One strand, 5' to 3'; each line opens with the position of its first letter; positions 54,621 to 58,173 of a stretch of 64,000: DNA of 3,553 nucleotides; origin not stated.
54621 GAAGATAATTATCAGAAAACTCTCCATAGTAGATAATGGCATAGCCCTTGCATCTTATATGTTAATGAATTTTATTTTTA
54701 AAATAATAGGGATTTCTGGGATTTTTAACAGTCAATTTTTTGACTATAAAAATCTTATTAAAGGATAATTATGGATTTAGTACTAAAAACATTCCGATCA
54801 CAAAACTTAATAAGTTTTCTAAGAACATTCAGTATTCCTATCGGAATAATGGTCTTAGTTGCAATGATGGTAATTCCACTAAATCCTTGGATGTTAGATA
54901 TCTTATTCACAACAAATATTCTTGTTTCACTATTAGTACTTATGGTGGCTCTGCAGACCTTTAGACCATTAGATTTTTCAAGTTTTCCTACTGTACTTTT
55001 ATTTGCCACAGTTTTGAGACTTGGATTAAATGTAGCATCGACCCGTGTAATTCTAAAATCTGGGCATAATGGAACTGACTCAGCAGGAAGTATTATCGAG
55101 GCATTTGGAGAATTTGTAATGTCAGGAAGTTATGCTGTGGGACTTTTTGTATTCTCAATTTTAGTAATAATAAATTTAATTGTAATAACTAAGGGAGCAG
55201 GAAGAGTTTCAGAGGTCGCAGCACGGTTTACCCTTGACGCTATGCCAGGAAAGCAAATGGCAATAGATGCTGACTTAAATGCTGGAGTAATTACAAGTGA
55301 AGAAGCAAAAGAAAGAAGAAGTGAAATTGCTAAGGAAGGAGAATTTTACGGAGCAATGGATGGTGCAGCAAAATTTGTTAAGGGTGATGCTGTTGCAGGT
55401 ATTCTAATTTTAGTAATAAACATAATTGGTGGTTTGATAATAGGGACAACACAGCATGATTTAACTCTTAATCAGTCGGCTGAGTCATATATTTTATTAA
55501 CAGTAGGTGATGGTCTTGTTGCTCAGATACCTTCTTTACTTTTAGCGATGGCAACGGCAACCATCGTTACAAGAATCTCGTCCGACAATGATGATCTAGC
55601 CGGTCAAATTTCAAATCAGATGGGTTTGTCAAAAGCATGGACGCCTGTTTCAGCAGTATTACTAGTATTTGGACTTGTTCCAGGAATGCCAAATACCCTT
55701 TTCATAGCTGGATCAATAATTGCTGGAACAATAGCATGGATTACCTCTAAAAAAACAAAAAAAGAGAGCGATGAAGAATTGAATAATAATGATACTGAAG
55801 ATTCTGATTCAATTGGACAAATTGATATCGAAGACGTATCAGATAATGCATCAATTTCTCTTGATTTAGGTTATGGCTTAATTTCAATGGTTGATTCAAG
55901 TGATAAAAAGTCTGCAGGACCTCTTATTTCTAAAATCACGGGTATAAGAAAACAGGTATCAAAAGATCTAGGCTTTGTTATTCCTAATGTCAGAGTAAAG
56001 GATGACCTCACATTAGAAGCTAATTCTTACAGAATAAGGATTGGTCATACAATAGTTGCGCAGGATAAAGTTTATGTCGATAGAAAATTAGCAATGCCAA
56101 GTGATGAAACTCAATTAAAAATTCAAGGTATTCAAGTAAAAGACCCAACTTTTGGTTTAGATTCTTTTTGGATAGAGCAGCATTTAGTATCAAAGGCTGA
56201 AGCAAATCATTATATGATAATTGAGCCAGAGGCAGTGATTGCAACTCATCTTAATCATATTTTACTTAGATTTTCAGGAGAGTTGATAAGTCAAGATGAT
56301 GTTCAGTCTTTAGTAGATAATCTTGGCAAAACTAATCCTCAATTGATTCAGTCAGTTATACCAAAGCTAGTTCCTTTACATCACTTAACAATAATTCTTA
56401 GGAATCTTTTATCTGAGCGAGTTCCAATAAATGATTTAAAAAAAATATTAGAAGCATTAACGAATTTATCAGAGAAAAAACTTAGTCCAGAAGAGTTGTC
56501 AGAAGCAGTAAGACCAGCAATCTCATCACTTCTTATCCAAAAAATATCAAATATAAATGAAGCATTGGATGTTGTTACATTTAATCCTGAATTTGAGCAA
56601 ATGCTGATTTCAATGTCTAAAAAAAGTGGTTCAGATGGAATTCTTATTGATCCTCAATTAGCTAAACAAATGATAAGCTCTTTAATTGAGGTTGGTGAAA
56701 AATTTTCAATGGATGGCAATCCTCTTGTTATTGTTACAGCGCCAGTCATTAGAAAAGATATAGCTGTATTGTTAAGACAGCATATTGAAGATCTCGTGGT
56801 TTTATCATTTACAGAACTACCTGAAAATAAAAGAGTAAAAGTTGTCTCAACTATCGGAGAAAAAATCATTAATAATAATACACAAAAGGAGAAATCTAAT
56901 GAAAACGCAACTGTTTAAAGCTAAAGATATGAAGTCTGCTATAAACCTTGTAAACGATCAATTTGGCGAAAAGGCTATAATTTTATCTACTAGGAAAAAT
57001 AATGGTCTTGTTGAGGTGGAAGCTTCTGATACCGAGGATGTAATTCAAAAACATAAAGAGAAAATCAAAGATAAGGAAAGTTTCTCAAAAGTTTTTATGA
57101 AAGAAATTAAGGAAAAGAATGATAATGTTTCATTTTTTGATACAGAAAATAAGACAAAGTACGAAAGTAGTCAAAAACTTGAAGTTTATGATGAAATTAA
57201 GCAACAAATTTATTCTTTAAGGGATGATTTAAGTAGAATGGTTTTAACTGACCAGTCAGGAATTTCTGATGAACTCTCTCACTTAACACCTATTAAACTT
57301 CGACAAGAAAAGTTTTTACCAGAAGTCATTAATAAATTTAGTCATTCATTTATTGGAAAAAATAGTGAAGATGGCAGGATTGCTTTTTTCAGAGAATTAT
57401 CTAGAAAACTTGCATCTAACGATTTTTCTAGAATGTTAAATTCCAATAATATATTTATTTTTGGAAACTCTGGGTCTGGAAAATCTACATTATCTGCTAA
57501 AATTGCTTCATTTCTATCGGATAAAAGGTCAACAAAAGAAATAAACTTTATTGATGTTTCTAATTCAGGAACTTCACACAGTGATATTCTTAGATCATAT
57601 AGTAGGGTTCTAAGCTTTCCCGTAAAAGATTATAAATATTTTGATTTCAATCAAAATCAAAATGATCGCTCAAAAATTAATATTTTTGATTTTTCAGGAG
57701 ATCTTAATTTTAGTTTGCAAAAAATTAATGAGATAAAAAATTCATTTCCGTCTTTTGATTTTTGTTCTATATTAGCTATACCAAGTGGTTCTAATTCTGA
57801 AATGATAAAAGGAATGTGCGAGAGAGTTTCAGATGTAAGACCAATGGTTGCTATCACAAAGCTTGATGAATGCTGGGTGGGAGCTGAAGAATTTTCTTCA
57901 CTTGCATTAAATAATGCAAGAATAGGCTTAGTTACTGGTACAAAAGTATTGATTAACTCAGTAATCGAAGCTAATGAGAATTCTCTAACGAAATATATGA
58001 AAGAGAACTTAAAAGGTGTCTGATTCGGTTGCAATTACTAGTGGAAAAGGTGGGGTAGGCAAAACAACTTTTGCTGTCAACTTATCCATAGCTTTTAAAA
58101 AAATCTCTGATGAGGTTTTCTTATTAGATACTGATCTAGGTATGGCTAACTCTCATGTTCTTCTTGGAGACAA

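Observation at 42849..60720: Gamma-proteobacterial-style polar flagellar cluster embedded in a streamlined alphaproteobacterial core genome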

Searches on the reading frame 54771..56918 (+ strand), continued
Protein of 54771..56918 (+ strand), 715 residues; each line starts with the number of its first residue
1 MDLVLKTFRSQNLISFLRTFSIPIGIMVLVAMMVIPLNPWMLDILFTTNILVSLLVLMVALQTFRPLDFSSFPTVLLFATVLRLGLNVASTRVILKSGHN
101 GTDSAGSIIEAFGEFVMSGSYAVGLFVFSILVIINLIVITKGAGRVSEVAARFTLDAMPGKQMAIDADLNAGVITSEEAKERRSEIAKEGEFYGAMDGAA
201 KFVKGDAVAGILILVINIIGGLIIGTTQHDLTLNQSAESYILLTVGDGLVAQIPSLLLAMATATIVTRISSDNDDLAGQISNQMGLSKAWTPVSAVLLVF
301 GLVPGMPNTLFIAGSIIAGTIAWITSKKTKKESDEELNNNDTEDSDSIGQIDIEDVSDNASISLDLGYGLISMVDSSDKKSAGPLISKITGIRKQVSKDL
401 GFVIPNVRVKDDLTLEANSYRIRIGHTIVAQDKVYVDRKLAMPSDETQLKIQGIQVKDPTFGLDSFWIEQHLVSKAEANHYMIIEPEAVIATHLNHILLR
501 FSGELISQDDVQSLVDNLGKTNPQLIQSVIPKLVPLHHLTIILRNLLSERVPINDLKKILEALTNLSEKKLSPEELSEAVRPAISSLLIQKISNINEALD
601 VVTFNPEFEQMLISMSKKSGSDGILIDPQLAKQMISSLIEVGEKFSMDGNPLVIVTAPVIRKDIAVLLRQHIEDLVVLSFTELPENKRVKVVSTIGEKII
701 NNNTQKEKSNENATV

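Call 69: get_annotated_region(hit=H21, flank=300)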
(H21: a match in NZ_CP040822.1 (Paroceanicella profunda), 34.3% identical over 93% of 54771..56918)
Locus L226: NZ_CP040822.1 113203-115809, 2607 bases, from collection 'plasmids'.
description: Paroceanicella profunda strain D4M1 plasmid pD4M1D, complete sequence
organism: Paroceanicella profunda (NCBI taxid 2579971)
taxonomy: Bacteria; Pseudomonadota; Alphaproteobacteria; Rhodobacterales; Paracoccaceae; Paroceanicella; Paroceanicella profunda
host: -; source: Cell culture,Deep seawater from Mariana Trench; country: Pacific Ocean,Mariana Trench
typing (MOB-suite, as given by PLSDB): non-mobilizable
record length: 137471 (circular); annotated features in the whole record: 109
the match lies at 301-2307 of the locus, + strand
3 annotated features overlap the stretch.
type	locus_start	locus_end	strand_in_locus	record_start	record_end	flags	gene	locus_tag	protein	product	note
CDS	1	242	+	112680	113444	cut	-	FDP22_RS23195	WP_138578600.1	lytic transglycosylase domain-containing protein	-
CDS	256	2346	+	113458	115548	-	flhA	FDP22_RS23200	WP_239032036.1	flagellar biosynthesis protein FlhA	GO:0001539 - cilium or flagellum-dependent cell motility [Evidence IEA]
CDS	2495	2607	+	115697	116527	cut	-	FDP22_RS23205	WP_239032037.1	flagellar biosynthetic protein FliR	GO:0006605 - protein targeting [Evidence IEA]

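Call 70: get_annotated_region(hit=H4, flank=300)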
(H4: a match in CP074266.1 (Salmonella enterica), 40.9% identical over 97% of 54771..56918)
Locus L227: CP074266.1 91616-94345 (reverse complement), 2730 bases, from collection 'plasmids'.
description: Salmonella enterica subsp. enterica serovar Sandiego strain CFSAN024590 plasmid pCFSAN024590, complete sequence
organism: Salmonella enterica (NCBI taxid 1151002)
taxonomy: Bacteria; Pseudomonadota; Gammaproteobacteria; Enterobacterales; Enterobacteriaceae; Salmonella; Salmonella enterica
host: -; source: environmental,surface; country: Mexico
typing (MOB-suite, as given by PLSDB): non-mobilizable
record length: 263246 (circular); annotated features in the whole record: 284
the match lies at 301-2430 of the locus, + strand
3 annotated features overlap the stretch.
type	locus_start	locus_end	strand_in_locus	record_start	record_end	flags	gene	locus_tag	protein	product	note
CDS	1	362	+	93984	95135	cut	flhB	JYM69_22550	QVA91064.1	flagellar type III secretion system protein FlhB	-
CDS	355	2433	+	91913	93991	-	flhA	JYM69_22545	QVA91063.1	flagellar biosynthesis protein FlhA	-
CDS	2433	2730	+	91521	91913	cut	flhe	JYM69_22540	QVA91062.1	flagellar protein FlhE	-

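Call 71: get_annotated_region(hit=H3, flank=300)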
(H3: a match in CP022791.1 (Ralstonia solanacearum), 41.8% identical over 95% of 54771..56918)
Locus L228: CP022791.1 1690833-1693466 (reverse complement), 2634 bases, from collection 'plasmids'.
description: Ralstonia solanacearum strain SL3103 plasmid unnamed, complete sequence
organism: Ralstonia solanacearum (NCBI taxid 305)
taxonomy: Bacteria; Pseudomonadota; Betaproteobacteria; Burkholderiales; Burkholderiaceae; Ralstonia; Ralstonia solanacearum
host: -; source: Solanum tuberosum,single cell,Potato bacterial wilt; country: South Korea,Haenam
typing (MOB-suite, as given by PLSDB): mobilizable; relaxase MOBP
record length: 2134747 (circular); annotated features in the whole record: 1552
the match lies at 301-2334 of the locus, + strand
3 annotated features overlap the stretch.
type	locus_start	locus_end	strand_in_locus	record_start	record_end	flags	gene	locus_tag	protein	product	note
CDS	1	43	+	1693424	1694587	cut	-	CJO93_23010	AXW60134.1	flagellar type III secretion system protein FlhB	-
CDS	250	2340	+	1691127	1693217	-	flhA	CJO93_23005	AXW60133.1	flagellar biosynthesis protein FlhA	-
CDS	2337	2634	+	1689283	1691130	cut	flhF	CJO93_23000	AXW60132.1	flagellar biosynthesis protein FlhF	-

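Call 72: get_annotated_region(hit=H24, flank=300)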
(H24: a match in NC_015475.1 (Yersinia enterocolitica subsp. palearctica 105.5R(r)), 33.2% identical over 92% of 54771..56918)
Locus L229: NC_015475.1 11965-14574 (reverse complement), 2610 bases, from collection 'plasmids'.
description: Yersinia enterocolitica subsp. palearctica 105.5R(r) plasmid 105.5R(r)p, complete sequence
organism: Yersinia enterocolitica subsp. palearctica 105.5R(r) (NCBI taxid 994476)
taxonomy: Bacteria; Pseudomonadota; Gammaproteobacteria; Enterobacterales; Yersiniaceae; Yersinia; Yersinia enterocolitica; Yersinia enterocolitica subsp. palearctica 105.5R(r)
host: -; source: -; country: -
typing (MOB-suite, as given by PLSDB): mobilizable; replicon IncFII,rep_cluster_645; relaxase MOBF
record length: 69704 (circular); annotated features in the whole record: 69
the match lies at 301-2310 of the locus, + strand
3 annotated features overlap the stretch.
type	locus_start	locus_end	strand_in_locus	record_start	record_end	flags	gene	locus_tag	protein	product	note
CDS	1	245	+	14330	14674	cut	yscY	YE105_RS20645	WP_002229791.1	type III secretion system chaperone YscY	-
CDS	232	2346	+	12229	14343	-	lcrD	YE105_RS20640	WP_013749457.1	SctV family type III secretion system export apparatus subunit LcrD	-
CDS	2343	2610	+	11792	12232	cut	lcrR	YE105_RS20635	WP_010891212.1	type III secretion system chaperone LcrR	-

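Call 90: find_encoding_contigs(protein=P0081, flank=10000, max_places=10)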
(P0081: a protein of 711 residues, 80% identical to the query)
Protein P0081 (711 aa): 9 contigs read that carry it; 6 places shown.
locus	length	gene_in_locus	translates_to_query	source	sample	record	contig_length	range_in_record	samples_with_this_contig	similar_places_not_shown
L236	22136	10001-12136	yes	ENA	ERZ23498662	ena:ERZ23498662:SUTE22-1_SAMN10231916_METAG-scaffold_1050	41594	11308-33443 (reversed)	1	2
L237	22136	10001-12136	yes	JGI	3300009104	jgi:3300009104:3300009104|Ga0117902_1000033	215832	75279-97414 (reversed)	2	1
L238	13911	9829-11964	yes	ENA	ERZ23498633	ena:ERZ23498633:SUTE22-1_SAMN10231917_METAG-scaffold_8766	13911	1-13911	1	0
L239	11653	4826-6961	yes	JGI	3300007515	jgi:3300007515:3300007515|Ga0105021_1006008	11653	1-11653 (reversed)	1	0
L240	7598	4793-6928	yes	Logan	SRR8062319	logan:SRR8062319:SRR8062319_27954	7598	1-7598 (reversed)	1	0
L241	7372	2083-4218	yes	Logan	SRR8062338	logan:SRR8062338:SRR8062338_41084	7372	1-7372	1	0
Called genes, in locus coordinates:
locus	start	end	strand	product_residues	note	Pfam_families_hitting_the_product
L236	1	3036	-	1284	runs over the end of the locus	PF00460:Flg_bb_rod, PF22692:LlgE_F_G_D1, PF07559:FlgE_D2, PF06429:Flg_bbr_C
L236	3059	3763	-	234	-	PF03963:FlgD, PF13860:FlgD_ig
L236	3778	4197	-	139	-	PF06429:Flg_bbr_C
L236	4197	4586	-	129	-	-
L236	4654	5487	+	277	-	-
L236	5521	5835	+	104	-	-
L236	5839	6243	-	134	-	PF10975:DUF2802 (weak)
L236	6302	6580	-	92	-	-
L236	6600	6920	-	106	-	PF04316:FlgM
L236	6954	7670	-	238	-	PF08666:SAF, PF13144:ChapFlgA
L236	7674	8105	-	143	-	PF01476:LysM (faint)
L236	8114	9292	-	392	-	PF16548:FlgT_N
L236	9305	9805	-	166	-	PF02169:LPP20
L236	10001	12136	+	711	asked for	PF00771:FHIPEP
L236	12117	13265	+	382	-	-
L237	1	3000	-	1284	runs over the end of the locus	PF00460:Flg_bb_rod, PF22692:LlgE_F_G_D1, PF07559:FlgE_D2, PF06429:Flg_bbr_C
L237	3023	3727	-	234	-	PF03963:FlgD, PF13860:FlgD_ig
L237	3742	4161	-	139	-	PF06429:Flg_bbr_C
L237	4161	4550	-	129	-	-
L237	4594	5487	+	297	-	-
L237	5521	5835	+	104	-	-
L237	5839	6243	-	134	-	PF10975:DUF2802 (weak)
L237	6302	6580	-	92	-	-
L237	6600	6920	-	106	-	PF04316:FlgM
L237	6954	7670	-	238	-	PF08666:SAF, PF13144:ChapFlgA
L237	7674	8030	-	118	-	PF01476:LysM (faint)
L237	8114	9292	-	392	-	PF16548:FlgT_N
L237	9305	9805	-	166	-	PF02169:LPP20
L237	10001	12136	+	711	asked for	PF00771:FHIPEP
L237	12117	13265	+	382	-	-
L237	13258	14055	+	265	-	PF00142:Fer4_NifH (weak), PF01656:CbiA, PF02374:ArsA_ATPase (faint), PF10609:ParA, PF13614:AAA_31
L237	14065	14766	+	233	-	PF04542:Sigma70_r2, PF04545:Sigma70_r4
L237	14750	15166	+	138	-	-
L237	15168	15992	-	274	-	PF00460:Flg_bb_rod (weak), PF22692:LlgE_F_G_D1, PF06429:Flg_bbr_C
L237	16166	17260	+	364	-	PF03480:DctP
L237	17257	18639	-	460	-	PF06808:DctM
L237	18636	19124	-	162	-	PF04290:DctQ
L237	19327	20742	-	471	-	PF00224:PK, PF02887:PK_C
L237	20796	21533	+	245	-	PF05013:FGase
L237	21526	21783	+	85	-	PF06844:DUF1244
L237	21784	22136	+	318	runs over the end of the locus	PF01073:3Beta_HSD, PF01370:Epimerase, PF02719:Polysacc_synt_2, PF04321:RmlD_sub_bind, PF07993:NAD_binding_4 (weak), PF16363:GDP_Man_Dehyd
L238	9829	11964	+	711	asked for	PF00771:FHIPEP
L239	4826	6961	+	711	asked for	PF00771:FHIPEP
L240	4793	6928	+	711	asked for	PF00771:FHIPEP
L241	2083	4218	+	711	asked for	PF00771:FHIPEP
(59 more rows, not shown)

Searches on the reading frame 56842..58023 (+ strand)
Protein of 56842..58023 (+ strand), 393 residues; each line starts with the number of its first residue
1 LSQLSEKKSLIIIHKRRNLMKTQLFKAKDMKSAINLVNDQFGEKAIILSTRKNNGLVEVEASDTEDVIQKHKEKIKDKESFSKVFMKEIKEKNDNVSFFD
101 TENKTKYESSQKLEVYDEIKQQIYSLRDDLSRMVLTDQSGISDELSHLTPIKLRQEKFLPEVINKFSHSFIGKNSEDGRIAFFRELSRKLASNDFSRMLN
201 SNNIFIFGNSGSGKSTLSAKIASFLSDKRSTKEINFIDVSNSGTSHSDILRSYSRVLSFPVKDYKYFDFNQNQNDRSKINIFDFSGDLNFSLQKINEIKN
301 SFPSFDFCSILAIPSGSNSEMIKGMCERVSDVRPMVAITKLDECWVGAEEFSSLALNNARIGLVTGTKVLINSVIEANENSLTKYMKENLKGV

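Call 6: search_protein_families(library=pfam, proteins=[window:56842-58023:+], max_evalue=0.01)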
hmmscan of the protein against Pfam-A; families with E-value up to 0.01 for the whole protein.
window:56842-58023:+ (393 aa): 12 families
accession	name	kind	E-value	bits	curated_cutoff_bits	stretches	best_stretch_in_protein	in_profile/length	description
PF24883.2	NPHP3_N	-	9.9e-05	23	24.8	1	194-265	11-87/164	Nephrocystin 3, N-terminal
PF00910.28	RNA_helicase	-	0.00031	21.6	21.5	1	204-254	1-51/105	RNA helicase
PF00005.33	ABC_tran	-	0.00035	21.6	25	1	202-244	12-52/137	ABC transporter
PF13401.12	AAA_22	-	0.00043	21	27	1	202-252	6-53/130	AAA domain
PF20720.3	nSTAND3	-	0.00072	19.7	27.2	1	194-229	9-45/155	Novel STAND NTPase 3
PF00448.28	SRP54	-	0.0017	18.5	22.7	0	202-237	2-37/196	SRP54-type protein, GTPase domain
PF00009.33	GTP_EFTU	-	0.0035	17.4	26.5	0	202-344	4-134/188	Elongation factor Tu GTP binding domain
PF13555.12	AAA_29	-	0.004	17.3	27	1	201-218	22-39/61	P-loop containing region of AAA domain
PF13173.12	AAA_14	-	0.0042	17.5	27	0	202-268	3-69/129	AAA domain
PF00931.28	NB-ARC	-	0.005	16.6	23.5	0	196-257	13-74/248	NB-ARC domain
PF03193.22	RsgA_GTPase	-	0.0069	16.7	30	0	193-234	98-137/174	RsgA GTPase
PF25201.1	nSTAND6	-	0.0074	16.8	27.7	0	195-250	12-64/148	Novel STAND NTPase 6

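Call 54: search_protein_families(library=ncbifam, proteins=[window:56899-58023:+], max_evalue=0.01)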
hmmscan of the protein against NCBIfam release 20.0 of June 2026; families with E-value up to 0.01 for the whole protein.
window:56899-58023:+ (374 aa): 9 families
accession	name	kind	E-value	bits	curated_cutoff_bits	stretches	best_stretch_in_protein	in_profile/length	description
TIGR03499.1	FlhF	equivalog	1.6e-19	71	174.15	1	1-244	1-260/286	flagellar biosynthesis GTPase FlhF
NF011310.0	PRK14721.1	equivalog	1.4e-05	24.5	725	1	1-246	1-255/423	flagellar biosynthesis regulator FlhF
NF010153.0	PRK13631.1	equivalog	3.7e-05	22.9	463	1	172-237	41-107/320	cobalt transporter ATP-binding subunit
NF010335.0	PRK13764.1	equivalog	0.00054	18.6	340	0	181-209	261-290/613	ATPase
NF010158.0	PRK13637.1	equivalog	0.0019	17.3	390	1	182-248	33-97/287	energy-coupling factor transporter ATPase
NF008039.0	PRK10771.1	equivalog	0.0023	17.4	298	1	181-226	24-69/234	thiamine ABC transporter ATP-binding protein ThiQ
TIGR02928.1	TIGR02928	subfamily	0.0023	16.9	181.3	1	181-217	39-75/366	orc1/cdc6 family replication initiation protein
TIGR04520.1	ECF_ATPase_1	equivalog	0.0055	16.2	315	0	182-223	28-69/269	energy-coupling factor transporter ATPase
NF007601.2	PRK10247.1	equivalog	0.009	15.5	292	0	179-212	24-57/204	iron efflux ABC transporter ATP-binding subunit FetA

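Call 97: search_solved_structures(query=window:56899-58023:+, max_evalue=0.01)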
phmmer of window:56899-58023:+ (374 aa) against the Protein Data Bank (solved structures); distinct sequences matched with E-value up to 0.01: 3.
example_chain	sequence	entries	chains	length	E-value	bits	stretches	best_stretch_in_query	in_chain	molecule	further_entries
2px0_A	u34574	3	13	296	3.8e-09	39.4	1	159-347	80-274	Flagellar biosynthesis protein flhF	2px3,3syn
9en1_A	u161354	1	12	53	0.00035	23.1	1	3-46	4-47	Flagellar biosynthesis protein FlhF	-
4mki_B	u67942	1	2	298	0.0067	18.8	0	183-249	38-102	Energy-coupling factor transporter ATP-binding protein EcfA2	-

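Call 104: predict_structure(protein=window:56899-58023:+)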
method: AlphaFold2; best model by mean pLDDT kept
length: 374 residues; sequences in the alignment: 1
mean_pLDDT: 38.1   pTM: 0.23
mean pLDDT of the five models: 38.1, 35.8, 35.3, 31.6, 29.7
residues with pLDDT >= 90: 0; 70-90: 2; 50-70: 49; < 50: 323
segments of 3 or more residues with pLDDT < 50: 32-34, 55-374
pLDDT, mean of each block of 10 residues (from residue 1): 64 64 60 54 56 48 34 30 28 33 33 31 29 28 29 30 30 34 34 36 37 36 31 23 27 32 40 46 39 41 46 39 34 38 35 35 46 35
secondary structure, 60 per line:
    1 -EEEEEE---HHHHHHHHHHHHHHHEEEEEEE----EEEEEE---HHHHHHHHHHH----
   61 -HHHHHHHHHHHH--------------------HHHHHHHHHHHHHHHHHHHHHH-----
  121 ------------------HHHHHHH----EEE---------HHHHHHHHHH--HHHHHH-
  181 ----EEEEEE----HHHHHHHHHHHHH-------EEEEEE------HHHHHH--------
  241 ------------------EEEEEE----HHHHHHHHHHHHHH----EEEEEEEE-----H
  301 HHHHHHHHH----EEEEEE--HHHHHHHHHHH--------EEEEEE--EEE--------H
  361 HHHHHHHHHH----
elements in order: E2-7 H11-25 E26-32 E37-42 H46-56 H62-73 H94-115 H139-145 E150-152 H162-171 H174-179 E185-190 H195-207 E215-220 H227-232 E259-264 H269-282 E287-294 H300-309 E314-319 H322-332 E341-346 E349-351 H360-370
